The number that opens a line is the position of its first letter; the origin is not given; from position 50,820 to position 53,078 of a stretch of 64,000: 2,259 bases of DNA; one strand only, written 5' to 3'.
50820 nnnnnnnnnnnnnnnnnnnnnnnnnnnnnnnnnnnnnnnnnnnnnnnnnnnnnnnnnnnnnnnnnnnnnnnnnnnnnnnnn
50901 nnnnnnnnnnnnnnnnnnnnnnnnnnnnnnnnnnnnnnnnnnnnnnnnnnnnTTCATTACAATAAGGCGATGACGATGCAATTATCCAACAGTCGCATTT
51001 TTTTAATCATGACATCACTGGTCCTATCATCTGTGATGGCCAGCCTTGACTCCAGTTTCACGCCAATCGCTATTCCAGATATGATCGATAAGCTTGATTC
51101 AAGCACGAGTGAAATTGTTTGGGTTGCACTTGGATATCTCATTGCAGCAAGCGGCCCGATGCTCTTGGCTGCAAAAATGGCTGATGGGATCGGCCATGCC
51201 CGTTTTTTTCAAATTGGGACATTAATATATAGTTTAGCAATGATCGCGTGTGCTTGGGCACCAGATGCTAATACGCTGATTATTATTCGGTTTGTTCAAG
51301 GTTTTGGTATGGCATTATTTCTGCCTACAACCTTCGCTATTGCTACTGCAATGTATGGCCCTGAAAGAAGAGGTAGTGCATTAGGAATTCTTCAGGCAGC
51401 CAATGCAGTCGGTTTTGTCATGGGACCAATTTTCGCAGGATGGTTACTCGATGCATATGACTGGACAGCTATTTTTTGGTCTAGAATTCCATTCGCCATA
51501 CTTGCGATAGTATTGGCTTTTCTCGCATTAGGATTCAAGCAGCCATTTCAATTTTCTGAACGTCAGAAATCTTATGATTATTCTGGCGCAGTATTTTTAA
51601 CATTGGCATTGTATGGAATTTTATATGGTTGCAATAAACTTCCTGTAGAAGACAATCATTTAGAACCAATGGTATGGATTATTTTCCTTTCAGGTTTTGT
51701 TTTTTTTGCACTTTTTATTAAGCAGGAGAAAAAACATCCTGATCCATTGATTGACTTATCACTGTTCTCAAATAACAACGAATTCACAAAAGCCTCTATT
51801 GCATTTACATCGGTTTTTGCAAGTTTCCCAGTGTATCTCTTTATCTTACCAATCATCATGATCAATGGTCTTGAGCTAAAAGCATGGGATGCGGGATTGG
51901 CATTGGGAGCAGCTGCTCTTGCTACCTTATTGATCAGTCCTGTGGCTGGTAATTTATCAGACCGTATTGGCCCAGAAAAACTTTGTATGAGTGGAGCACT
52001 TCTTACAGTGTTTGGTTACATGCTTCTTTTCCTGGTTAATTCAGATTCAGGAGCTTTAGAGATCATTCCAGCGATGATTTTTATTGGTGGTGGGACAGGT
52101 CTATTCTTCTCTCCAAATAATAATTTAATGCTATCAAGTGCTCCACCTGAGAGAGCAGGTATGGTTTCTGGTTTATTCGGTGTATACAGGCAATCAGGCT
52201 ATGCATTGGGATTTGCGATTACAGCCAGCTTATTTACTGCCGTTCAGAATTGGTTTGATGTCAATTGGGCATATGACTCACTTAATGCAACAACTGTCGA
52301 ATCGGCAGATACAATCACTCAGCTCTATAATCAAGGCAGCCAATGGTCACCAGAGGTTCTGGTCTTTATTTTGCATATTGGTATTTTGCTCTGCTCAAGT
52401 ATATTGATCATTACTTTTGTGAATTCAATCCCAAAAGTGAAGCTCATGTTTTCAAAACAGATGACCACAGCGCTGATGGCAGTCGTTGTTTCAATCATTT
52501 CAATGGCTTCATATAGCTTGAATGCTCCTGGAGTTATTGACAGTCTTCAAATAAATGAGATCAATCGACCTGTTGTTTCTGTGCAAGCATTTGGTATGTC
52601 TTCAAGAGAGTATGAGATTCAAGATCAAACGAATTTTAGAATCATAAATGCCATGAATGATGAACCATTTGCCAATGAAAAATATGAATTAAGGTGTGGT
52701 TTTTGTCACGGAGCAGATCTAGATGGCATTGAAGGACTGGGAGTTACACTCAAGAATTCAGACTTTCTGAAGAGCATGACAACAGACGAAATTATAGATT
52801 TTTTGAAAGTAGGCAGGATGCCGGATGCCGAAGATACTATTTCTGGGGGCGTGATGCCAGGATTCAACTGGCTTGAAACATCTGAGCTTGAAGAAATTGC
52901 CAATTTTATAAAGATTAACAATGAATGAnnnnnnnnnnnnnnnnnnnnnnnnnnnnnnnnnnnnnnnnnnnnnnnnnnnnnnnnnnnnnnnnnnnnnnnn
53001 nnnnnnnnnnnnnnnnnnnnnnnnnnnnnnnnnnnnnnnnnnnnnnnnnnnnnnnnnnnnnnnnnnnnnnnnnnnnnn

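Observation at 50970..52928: MFS permease fused through an extra 15th helix to a periplasmic c-type cytochrome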

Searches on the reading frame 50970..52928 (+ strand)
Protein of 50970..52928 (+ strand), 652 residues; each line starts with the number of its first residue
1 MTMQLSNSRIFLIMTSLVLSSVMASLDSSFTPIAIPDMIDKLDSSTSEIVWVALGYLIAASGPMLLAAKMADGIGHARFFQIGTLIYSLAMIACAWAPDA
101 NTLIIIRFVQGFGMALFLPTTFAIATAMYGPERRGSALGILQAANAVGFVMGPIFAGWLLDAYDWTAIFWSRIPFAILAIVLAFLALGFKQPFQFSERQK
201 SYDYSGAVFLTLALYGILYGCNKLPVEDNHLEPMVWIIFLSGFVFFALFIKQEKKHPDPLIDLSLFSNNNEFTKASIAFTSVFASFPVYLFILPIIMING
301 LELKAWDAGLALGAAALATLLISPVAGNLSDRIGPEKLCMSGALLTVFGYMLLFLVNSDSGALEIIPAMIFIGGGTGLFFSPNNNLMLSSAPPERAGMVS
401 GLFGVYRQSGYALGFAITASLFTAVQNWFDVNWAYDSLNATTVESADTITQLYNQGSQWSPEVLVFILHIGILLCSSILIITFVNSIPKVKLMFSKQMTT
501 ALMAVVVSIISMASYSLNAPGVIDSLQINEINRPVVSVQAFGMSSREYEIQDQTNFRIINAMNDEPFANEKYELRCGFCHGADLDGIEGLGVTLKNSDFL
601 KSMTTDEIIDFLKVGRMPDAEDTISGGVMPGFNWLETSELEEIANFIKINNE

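Call 3: search_protein_families(library=pfam, proteins=[window:50970-52928:+], max_evalue=0.01)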
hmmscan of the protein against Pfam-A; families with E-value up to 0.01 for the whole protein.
window:50970-52928:+ (652 aa): 7 families
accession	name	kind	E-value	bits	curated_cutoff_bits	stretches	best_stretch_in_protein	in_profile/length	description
PF07690.21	MFS_1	-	1.7e-54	185.5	33.4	1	17-414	1-346/347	Major Facilitator Superfamily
PF03209.21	PUCC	-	1.6e-07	31.2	21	1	325-483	263-396/401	PUCC protein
PF06779.20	MFS_4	-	5.8e-07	29.6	26.3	1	29-217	11-203/364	Uncharacterised MFS-type transporter YbfB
PF00083.30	Sugar_tr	-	0.00049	19.5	22.3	1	41-185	40-190/452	Sugar (and other) transporter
PF00034.26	Cytochrom_C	-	0.0031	19.2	21.3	1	572-648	8-87/90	Cytochrome c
PF01306.25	LacY_symp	-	0.007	15.7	24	0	268-421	5-157/413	LacY proton/sugar symporter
PF13442.11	Cytochrome_CBB3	-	0.0092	16.7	27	0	571-647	9-68/68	Cytochrome C oxidase, cbb3-type, subunit III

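Call 4: search_protein_families(library=ncbifam, proteins=[window:50970-52928:+], max_evalue=0.01)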
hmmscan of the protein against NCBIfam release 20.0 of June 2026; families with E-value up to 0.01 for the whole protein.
window:50970-52928:+ (652 aa): 64 families (the best 25 are shown)
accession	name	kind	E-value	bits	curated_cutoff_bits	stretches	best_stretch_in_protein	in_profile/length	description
TIGR00711.1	efflux_EmrB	subfamily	6.7e-71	239.5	230.2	1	13-456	3-441/485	DHA2 family efflux MFS transporter permease subunit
NF000218.1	FexA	exception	1.2e-37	129.6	900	1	11-424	20-431/475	chloramphenicol/florfenicol efflux MFS transporter FexA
NF011571.1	PRK14995.1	subfamily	4.6e-37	127.9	701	1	9-423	3-412/493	SmvA family efflux MFS transporter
NF000391.1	EmrB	exception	1.5e-34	119.5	925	1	7-456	6-451/501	multidrug efflux MFS transporter permease subunit EmrB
NF000031.1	MFS_efflux_LmrA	exception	1e-33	116.8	850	1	8-421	28-436/484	lincomycin efflux MFS transporter Lmr(A)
NF012169.0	qepA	equivalog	1.9e-33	115.9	1075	1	12-428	21-428/511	fluoroquinolone efflux MFS transporter QepA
NF000089.1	qac_MFS_AB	exception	1.1e-32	113.5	900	1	11-425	18-428/514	QacA/B family quaternary ammonium compound efflux MFS transporter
NF000025.1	MFS_efflux_tcmA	exception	2.4e-31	109.1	999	1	15-509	29-513/538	tetracenomycin C efflux MFS transporter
NF040856.1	FexB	exception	1.3e-29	103.3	950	1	12-425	14-419/469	chloramphenicol/florfenicol efflux MFS transporter FexB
NF000060.1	MFS_efflux_LmrB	exception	1.1e-27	97.1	800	1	9-427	14-428/479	lincomycin efflux MFS transporter Lmr(B)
NF033896.2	MFS_LfrA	equivalog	2.4e-26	92.4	825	1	7-425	15-427/504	efflux MFS transporter LfrA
NF040895.2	MFS_effux_SdrM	equivalog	6.2e-25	88.2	550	1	11-432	5-414/441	multidrug efflux MFS transporter SdrM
NF052222.1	UridTportUriT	equivalog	6.9e-24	84.6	600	1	5-428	3-427/463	uridine transporter UriT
TIGR00880.1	2_A_01_02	superfamily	1.2e-21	77.3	131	2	65-185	16-136/141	multidrug resistance protein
NF012180.1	tet_MFS_43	exception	2.1e-19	69.9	999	1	10-426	19-431/484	tetracycline efflux MFS transporter Tet(43)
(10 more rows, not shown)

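Call 5: find_homologous_proteins(query=window:50970-52925:+)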
Query window:50970-52925:+ (652 aa): 603 proteins with E <= 0.001 among 8000 candidates; the best 120 are listed.
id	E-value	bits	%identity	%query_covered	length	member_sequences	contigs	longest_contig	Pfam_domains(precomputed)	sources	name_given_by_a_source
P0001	0.0e+0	1355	94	100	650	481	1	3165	PF03209.22,PF07690.22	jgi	-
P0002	0.0e+0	1251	87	100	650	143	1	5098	PF06779.21,PF07690.22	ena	-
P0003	0.0e+0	1231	84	100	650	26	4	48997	PF07690.22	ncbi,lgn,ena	-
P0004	0.0e+0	1127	76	100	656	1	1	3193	PF07690.22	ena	-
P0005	0.0e+0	1126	76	100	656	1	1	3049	PF00083.31,PF07690.22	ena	-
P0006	0.0e+0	1126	76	100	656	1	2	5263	PF07690.22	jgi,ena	-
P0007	0.0e+0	1125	76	100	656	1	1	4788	PF00083.31,PF07690.22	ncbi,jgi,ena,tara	tara:strand:+ start:274 stop:2244 length:1971 start_codon:yes stop_codon:yes gene_type:complete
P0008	0.0e+0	1125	76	100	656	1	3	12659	PF03209.22,PF07690.22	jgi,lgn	jgi:EmrB/QacA subfamily drug resistance transporter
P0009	0.0e+0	1124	76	100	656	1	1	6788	PF07690.22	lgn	-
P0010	0.0e+0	1124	76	100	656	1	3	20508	PF07690.22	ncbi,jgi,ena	-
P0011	0.0e+0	1124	76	100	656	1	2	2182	PF07690.22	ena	-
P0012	0.0e+0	1123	76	100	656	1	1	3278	PF03209.22,PF07690.22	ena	-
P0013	0.0e+0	1123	76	100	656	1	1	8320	PF03209.22,PF00083.31,PF07690.22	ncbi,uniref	ncbi:uncharacterized protein METZ01_LOCUS60923 [marine metagenome]|uniref:Major facilitator superfam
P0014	0.0e+0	1123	76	100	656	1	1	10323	PF00083.31,PF07690.22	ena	-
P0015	0.0e+0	1123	76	100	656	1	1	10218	PF03209.22,PF00083.31,PF07690.22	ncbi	-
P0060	0.0e+0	1074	74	100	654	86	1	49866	PF00083.31,PF00034.27,PF07690.22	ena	-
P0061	0.0e+0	1052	71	100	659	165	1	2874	PF00034.27,PF07690.22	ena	-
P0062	0.0e+0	1042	72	99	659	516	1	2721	PF00034.27,PF07690.22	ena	-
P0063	0.0e+0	1035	71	99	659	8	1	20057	PF13442.12,PF00034.27,PF07690.22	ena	-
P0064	0.0e+0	1032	70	99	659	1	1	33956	PF13442.12,PF00034.27,PF07690.22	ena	-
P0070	5.1e-249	846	59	99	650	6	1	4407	PF03209.22,PF00083.31,PF13442.12,PF00034.27,PF07690.22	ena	-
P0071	1.0e-244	832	57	99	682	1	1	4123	PF13442.12,PF00034.27,PF07690.22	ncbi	-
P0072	2.3e-235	801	56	99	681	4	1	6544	PF00083.31,PF13442.12,PF00034.27,PF07690.22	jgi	-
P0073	5.4e-214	730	52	99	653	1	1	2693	PF00083.31,PF13442.12,PF07690.22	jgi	jgi:EmrB/QacA subfamily drug resistance transporter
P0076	6.4e-210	717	51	99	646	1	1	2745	PF00083.31,PF13442.12,PF07690.22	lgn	-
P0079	1.8e-207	709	51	99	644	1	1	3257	PF00083.31,PF13442.12,PF07690.22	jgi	-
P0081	2.8e-206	705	49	99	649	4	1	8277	PF00083.31,PF13442.12,PF00034.27,PF07690.22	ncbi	-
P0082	3.3e-206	705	52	99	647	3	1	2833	PF00083.31,PF13442.12,PF07690.22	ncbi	ncbi:MAG: MFS transporter [Gammaproteobacteria bacterium]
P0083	1.2e-205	703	50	99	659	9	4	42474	PF13442.12,PF07690.22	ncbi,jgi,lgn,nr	ncbi:MAG: MFS transporter [Gammaproteobacteria bacterium]|nr:MFS transporter [Gammaproteobacteria ba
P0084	1.7e-205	702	50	99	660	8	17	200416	PF00083.31,PF13442.12,PF07690.22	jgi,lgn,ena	-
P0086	2.0e-204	699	50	96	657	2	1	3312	PF00083.31,PF13442.12,PF07690.22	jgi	jgi:EmrB/QacA subfamily drug resistance transporter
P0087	5.9e-204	697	50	98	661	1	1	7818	PF00083.31,PF13442.12,PF07690.22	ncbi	-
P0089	9.1e-204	697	52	97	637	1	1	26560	PF00083.31,PF13442.12,PF07690.22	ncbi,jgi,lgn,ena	jgi:EmrB/QacA subfamily drug resistance transporter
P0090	1.2e-203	696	50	99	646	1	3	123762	PF00083.31,PF07690.22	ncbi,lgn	ncbi:MAG: MFS transporter [Gammaproteobacteria bacterium]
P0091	1.4e-203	696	50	97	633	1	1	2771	PF00083.31,PF13442.12,PF07690.22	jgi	jgi:EmrB/QacA subfamily drug resistance transporter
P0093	6.5e-202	690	50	99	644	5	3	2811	PF00083.31,PF13442.12,PF07690.22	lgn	-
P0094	8.4e-202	690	50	99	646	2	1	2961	PF00083.31,PF13442.12,PF07690.22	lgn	-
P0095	3.2e-200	685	50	95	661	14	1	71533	PF00083.31,PF13442.12,PF07690.22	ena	-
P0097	3.4e-199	681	50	99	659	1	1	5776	PF00083.31,PF13442.12,PF07690.22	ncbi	-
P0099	8.0e-199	680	49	99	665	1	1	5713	PF00083.31,PF13442.12,PF07690.22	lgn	-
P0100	1.2e-197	676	48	99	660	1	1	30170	PF00083.31,PF13442.12,PF12832.14,PF00034.27,PF07690.22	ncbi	-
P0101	3.5e-197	675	50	97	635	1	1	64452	PF00083.31,PF13442.12,PF07690.22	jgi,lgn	jgi:DHA2 family multidrug resistance protein-like MFS transporter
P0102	1.7e-196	673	48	98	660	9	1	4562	PF00034.27,PF07690.22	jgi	-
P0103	3.2e-196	672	48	98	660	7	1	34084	PF00083.31,PF13442.12,PF07690.22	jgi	-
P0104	1.2e-195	670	48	98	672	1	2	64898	PF00083.31,PF13442.12,PF00034.27,PF07690.22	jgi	jgi:EmrB/QacA subfamily drug resistance transporter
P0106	3.9e-194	665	47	99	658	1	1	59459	PF13442.12,PF07690.22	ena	-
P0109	1.8e-193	663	49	97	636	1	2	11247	PF00083.31,PF13442.12,PF07690.22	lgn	-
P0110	2.1e-192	659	49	99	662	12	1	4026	PF00083.31,PF13442.12,PF00034.27,PF07690.22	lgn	-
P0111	4.5e-192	658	47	99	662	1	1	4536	PF00083.31,PF13442.12,PF07690.22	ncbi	-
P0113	2.7e-191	655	47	100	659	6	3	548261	PF13442.12,PF07690.22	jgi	-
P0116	4.8e-190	651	48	98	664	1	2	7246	PF00083.31,PF13442.12,PF00034.27,PF07690.22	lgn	-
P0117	6.6e-190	651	47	99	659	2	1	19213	PF00083.31,PF13442.12,PF12832.14,PF00034.27,PF07690.22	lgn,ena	-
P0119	1.7e-188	646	47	99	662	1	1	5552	PF00083.31,PF13442.12,PF07690.22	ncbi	-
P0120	3.9e-188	645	46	100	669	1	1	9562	PF00034.27,PF07690.22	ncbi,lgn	-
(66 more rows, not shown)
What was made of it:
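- More than 100 full-length homologues of 645-680 aa reach 46% identity (call 5).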

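Call 11: find_related_loci(query=A1, collection=genome_contigs, flank=10000)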
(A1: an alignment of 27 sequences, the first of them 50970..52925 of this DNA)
Query A1 (652 aa) in genome_contigs; peptide patterns used: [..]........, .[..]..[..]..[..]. (x = any residue, [..] = any of these).
104 stretches matched a pattern; 91 encode a relative of the query (tblastn E <= 1e-3); the best 80 are kept; 76 distinct loci.
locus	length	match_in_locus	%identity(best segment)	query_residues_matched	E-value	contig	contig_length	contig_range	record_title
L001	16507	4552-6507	91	1-652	0e+0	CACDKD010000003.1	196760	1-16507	uncultured gamma proteobacterium genome assembly, contig: AG-365-L08_NODE_3, whole genome shotgun sequence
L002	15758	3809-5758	87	3-652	0e+0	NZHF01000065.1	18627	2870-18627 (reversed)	MAG: Gammaproteobacteria bacterium isolate MED656 105097, whole genome shotgun sequence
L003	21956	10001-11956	84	1-652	0e+0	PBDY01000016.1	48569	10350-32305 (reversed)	MAG: Gammaproteobacteria bacterium isolate SP335 MHASMcontig_593392, whole genome shotgun sequence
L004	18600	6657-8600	75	1-651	0e+0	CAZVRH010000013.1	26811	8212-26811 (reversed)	MAG TPA_asm: uncultured Woeseia sp. isolate SRP077602_co9_444 genome assembly, contig: NODE_1880_length_26811_cov_21.487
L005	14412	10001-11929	76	3-648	0e+0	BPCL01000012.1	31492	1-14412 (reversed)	MAG: Woeseia sp. CM1_200m.P17 DNA, sequence12, whole genome shotgun sequence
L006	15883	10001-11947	76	3-648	0e+0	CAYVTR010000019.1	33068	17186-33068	MAG TPA_asm: uncultured Woeseia sp. isolate SRP200020_co5_351 genome assembly, contig: NODE_1994_length_33068_cov_49.475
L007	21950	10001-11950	76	3-648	0e+0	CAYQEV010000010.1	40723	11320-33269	MAG TPA_asm: uncultured Woeseia sp. isolate binchicken_co46_507 genome assembly, contig: NODE_1633_length_40723_cov_57.1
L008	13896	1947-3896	76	3-648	0e+0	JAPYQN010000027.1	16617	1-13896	MAG: Gammaproteobacteria bacterium isolate PW2.metabat2.74 PW2_4157_length_16617_cov_72.050296, whole genome shotgun seq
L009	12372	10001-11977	71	3-652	0e+0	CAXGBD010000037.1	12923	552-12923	MAG TPA_asm: uncultured Gammaproteobacteria bacterium isolate ERR598981_concoct_43 genome assembly, contig: ERZ833884.11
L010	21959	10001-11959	73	1-652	0e+0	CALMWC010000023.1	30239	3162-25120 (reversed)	MAG: uncultured Gammaproteobacteria bacterium isolate FRAM_RAS_EGC1617_bin4 genome assembly, contig: FRAM_EGC1617_bin4-2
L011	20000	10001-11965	71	2-652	0e+0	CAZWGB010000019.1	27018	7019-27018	MAG TPA_asm: uncultured Woeseiaceae bacterium isolate SRP260945_co1_111 genome assembly, contig: NODE_2601_length_27018_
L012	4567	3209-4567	96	1-453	0e+0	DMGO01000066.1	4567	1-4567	MAG TPA_asm: Gammaproteobacteria bacterium isolate UBA11654 contig_97822, whole genome shotgun sequence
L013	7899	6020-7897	72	3-624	0e+0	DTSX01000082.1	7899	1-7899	MAG TPA_asm: Gammaproteobacteria bacterium isolate UWMA-0062 NODE_3912_length_7899_cov_88.710224, whole genome shotgun s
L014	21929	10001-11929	77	3-648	0e+0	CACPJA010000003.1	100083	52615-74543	MAG: uncultured gamma proteobacterium genome assembly, contig: AG-435-A22_NODE_3, whole genome shotgun sequence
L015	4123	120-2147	57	4-651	0e+0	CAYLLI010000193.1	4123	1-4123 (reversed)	MAG TPA_asm: uncultured Chromatiaceae bacterium isolate SRP342821_co1_1 genome assembly, contig: NODE_21670_length_4123_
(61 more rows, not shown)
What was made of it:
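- About 64 species genomes of Gamma- and Alphaproteobacteria, Marinimicrobia and Vicinamibacteria carry it (call 11).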

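Call 16: find_encoding_contigs(protein=P0090, flank=10000, max_places=2)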
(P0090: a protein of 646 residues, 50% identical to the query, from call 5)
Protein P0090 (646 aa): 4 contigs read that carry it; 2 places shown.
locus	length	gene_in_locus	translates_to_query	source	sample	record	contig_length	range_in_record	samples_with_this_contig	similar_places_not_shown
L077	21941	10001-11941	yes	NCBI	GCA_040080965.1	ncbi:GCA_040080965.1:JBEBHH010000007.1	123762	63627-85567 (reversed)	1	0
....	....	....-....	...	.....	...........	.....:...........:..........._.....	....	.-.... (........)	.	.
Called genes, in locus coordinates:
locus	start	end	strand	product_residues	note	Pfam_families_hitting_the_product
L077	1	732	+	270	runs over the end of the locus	-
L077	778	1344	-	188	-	PF13489:Methyltransf_23 (weak), PF13649:Methyltransf_25 (weak)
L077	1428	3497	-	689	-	PF17892:Cadherin_5 (faint), PF17963:Big_9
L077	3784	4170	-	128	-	-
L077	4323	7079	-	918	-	PF07715:Plug, PF00593:TonB_dep_Rec_b-barrel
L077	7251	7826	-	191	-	PF12019:GspH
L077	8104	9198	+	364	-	PF13505:OMP_b-brl, PF00691:OmpA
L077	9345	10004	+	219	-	-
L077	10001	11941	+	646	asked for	PF00083:Sugar_tr, PF07690:MFS_1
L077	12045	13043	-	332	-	PF00348:polyprenyl_synt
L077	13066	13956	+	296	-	PF02265:S1-P1_nuclease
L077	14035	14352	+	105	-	PF00829:Ribosomal_L21p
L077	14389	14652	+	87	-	PF01016:Ribosomal_L27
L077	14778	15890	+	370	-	PF01018:GTP1_OBG, PF01926:MMR_HSR1, PF02421:FeoB_N (weak)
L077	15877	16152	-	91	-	PF01649:Ribosomal_S20p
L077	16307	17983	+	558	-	PF03023:MurJ, PF13440:Polysacc_synt_3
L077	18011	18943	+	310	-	PF06574:FAD_syn, PF01687:Flavokinase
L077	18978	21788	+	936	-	PF00133:tRNA-synt_1, PF09334:tRNA-synt_1g, PF13603:tRNA-synt_1_2, PF01406:tRNA-synt_1e (weak), PF01921:tRNA-synt_1f (weak), PF08264:Anticodon_1, PF06827:zf-FPG_IleRS (weak)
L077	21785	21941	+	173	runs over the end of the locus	PF01252:Peptidase_A8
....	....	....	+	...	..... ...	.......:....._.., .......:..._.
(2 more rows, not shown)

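Call 17: find_encoding_contigs(protein=P0084, flank=10000, max_places=2)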
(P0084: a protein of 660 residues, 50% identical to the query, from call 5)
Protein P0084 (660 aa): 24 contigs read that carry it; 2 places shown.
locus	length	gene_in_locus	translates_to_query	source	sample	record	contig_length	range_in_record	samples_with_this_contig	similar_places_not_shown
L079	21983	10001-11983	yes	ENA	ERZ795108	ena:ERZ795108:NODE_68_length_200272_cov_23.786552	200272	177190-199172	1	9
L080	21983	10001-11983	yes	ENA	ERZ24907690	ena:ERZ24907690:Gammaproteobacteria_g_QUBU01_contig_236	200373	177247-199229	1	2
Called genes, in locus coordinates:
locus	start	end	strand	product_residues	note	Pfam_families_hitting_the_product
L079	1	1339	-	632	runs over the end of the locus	PF17803:Cadherin_4 (weak), PF17963:Big_9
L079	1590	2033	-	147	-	PF07963:N_methyl (weak), PF16732:ComP_DUS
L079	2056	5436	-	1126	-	PF13519:VWA_2 (faint), PF05567:T4P_PilY1, PF13360:PQQ_2 (faint)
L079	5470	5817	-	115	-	-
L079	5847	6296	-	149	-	PF14341:PilX_N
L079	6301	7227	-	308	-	PF16074:PilW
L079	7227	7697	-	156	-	PF07963:N_methyl (weak), PF22150:Tt1218-like (weak)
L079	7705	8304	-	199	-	PF12019:GspH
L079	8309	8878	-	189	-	PF12019:GspH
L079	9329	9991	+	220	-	-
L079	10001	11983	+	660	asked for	PF00083:Sugar_tr (weak), PF07690:MFS_1, PF13442:Cytochrome_CBB3 (weak)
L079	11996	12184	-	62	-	-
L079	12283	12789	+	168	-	PF12802:MarR_2, PF01047:MarR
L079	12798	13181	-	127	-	PF01741:MscL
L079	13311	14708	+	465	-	PF00753:Lactamase_B, PF12706:Lactamase_B_2 (faint), PF16661:Lactamase_B_6 (weak), PF10996:Beta-Casp, PF07521:RMMBL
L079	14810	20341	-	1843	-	PF00005:ABC_tran (faint), PF01443:Viral_helicase1 (faint), PF01583:APS_kinase (faint), PF02463:SMC_N (faint), PF02492:cobW (faint), PF03193:RsgA_GTPase (faint), PF17755:UvrA_DNA-bind, PF17760:UvrA_inter, +15 more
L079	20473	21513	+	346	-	PF02729:OTCace_N, PF00185:OTCace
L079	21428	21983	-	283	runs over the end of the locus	PF00142:Fer4_NifH (faint), PF01656:CbiA, PF09140:MipZ (weak), PF10609:ParA, PF13614:AAA_31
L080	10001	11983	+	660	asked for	PF00083:Sugar_tr (weak), PF07690:MFS_1, PF13442:Cytochrome_CBB3 (weak)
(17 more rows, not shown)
